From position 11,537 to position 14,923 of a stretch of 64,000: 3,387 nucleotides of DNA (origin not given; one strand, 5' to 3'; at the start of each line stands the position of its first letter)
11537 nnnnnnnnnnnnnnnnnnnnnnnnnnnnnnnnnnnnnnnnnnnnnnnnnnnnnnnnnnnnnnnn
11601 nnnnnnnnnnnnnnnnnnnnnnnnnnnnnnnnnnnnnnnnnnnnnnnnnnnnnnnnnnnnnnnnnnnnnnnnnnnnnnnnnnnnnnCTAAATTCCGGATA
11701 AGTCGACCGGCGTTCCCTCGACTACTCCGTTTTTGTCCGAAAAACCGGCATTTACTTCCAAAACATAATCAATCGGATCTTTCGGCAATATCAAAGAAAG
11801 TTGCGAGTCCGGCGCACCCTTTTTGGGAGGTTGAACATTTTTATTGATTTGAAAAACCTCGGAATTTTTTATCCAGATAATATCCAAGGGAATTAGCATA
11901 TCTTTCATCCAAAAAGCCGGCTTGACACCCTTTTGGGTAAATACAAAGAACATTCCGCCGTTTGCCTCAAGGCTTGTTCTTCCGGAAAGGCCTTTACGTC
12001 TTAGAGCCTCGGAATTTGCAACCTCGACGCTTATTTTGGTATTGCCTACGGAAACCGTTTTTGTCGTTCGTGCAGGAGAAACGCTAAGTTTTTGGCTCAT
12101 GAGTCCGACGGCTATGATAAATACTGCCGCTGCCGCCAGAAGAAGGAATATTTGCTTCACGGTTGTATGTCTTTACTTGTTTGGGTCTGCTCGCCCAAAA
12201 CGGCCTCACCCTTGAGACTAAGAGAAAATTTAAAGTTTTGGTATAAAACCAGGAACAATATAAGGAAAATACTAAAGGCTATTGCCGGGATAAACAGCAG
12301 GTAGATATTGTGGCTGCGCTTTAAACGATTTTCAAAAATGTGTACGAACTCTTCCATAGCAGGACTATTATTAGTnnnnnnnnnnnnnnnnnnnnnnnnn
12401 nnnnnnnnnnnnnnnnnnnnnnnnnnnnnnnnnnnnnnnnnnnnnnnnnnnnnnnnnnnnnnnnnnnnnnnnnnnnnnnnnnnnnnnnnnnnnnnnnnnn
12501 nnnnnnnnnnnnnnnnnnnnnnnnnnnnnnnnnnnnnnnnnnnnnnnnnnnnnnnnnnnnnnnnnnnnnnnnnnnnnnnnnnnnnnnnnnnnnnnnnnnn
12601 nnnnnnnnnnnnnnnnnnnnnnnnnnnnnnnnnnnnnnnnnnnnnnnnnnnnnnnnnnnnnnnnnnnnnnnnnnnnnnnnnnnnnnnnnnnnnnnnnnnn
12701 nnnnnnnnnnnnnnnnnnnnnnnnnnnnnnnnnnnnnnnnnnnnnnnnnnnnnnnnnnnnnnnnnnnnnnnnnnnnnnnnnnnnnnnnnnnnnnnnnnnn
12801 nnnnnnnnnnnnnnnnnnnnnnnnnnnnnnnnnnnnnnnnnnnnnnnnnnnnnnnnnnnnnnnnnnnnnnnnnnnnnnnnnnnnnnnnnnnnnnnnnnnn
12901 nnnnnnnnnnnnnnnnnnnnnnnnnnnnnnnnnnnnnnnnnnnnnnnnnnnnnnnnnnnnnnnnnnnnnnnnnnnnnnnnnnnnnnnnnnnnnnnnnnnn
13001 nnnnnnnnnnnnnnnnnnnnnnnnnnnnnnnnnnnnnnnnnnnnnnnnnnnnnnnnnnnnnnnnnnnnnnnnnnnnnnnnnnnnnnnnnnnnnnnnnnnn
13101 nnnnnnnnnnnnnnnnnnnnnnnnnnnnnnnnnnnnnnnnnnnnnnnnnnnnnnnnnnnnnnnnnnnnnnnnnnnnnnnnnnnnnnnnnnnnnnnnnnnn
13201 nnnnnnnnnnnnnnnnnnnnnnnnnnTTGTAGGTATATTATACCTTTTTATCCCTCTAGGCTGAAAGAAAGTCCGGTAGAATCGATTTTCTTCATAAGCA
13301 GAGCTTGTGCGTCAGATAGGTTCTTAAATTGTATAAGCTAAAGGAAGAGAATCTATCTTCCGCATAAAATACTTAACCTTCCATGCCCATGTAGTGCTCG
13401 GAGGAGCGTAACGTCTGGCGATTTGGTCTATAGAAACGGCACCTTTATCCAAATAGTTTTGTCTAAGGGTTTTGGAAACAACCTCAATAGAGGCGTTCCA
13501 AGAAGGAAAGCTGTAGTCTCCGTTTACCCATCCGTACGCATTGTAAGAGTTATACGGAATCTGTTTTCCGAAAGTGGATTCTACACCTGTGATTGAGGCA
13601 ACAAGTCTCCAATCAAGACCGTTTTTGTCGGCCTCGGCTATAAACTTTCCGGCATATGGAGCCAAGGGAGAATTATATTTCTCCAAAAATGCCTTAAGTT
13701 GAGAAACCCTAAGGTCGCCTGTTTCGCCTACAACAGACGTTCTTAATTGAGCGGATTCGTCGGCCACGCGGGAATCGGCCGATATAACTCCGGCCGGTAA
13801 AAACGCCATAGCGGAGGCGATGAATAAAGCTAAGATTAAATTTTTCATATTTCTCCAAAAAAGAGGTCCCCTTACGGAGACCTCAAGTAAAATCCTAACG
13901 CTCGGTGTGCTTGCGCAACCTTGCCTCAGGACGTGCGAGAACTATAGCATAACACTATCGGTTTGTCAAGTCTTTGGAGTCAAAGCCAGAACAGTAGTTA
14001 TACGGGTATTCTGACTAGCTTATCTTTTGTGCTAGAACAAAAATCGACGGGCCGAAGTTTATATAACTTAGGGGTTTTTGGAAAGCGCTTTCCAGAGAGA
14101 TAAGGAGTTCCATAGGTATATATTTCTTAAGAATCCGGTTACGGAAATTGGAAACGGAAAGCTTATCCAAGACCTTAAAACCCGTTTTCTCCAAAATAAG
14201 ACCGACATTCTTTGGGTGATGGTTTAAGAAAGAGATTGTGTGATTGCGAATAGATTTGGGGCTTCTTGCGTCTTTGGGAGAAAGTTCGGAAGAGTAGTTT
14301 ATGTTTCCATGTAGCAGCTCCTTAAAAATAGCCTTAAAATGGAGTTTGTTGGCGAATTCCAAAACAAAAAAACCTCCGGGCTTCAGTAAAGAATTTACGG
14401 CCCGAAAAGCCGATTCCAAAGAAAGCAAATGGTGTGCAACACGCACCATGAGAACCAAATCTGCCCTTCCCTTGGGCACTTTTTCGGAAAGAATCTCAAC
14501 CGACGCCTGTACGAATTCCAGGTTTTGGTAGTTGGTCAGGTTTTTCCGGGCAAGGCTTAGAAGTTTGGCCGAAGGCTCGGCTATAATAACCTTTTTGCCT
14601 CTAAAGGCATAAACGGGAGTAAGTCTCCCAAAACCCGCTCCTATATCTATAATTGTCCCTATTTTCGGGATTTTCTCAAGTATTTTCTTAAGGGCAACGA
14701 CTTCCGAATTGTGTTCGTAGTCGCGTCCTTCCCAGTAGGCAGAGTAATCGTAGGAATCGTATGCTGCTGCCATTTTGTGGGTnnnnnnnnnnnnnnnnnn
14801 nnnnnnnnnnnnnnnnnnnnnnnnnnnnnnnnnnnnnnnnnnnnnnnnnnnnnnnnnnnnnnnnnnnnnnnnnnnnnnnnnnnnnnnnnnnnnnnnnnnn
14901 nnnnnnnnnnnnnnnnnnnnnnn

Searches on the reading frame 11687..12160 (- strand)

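Call 37: search_protein_families(library=pfam, proteins=[window:11687-12160:-], max_evalue=0.001)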
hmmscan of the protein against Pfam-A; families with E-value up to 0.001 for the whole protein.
window:11687-12160:- (157 aa): 1 family
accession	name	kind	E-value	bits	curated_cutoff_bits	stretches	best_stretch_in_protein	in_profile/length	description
PF02643.20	DUF192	-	6.7e-27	93.9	27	1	43-153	1-95/96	Uncharacterized ACR, COG1430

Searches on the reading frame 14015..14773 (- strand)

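Call 80: search_protein_families(library=pfam, proteins=[window:14015-14773:-], max_evalue=0.00001)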
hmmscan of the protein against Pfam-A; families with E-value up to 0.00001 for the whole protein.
window:14015-14773:- (252 aa): 5 families
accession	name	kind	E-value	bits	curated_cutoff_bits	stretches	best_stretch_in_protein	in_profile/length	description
PF08241.18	Methyltransf_11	-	1.6e-15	57.9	21.2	1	42-138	1-95/95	Methyltransferase domain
PF13489.12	Methyltransf_23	-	8.2e-14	52.1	27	1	28-202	13-162/164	Methyltransferase domain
PF13649.12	Methyltransf_25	-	3.5e-13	50.5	27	1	41-134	1-97/97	Methyltransferase domain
PF08242.18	Methyltransf_12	-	8.7e-13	49.3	30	1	42-136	1-98/98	Methyltransferase domain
PF13847.12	Methyltransf_31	-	2.5e-10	40.6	27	1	40-142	6-113/145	Methyltransferase domain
